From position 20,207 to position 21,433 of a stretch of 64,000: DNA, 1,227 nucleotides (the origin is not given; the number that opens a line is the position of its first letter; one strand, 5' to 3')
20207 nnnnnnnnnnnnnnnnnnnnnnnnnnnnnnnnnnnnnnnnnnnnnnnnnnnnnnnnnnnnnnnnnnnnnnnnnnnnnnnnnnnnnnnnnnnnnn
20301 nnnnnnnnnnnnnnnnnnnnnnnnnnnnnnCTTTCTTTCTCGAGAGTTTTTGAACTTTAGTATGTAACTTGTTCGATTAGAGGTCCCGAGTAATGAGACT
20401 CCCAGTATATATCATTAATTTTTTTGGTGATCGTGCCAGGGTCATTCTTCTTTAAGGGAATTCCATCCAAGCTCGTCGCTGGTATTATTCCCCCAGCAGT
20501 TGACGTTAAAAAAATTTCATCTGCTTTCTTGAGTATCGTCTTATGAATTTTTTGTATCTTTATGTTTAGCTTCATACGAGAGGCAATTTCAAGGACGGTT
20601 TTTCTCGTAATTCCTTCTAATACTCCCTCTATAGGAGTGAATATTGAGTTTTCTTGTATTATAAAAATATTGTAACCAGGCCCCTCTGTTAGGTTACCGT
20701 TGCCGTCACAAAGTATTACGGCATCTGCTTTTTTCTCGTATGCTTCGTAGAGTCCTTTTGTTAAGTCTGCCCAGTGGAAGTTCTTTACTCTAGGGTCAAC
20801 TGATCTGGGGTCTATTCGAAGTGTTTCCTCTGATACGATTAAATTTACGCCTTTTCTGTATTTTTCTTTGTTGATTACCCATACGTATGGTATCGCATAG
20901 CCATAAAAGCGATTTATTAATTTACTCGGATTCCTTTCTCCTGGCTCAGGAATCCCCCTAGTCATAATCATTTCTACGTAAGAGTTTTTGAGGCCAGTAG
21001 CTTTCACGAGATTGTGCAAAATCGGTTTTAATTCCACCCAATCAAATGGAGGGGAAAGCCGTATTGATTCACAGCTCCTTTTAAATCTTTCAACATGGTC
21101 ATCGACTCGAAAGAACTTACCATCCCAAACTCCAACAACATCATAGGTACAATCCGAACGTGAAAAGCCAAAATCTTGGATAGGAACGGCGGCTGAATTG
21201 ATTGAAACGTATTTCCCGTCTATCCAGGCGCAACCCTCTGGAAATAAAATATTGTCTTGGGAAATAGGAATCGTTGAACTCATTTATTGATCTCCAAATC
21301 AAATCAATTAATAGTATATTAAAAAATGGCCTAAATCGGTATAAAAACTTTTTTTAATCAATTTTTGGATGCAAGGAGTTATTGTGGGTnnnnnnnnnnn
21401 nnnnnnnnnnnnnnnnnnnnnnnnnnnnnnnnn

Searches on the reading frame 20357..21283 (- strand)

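Call 51: search_protein_families(library=pfam, proteins=[window:20357-21283:-], max_evalue=0.00001)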
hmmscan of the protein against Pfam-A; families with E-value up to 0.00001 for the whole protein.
window:20357-21283:- (308 aa): 1 family
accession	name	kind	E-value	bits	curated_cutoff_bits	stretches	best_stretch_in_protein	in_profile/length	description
PF01063.24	Aminotran_4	-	1.1e-43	150.1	28.5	1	47-271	3-222/223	Amino-transferase class IV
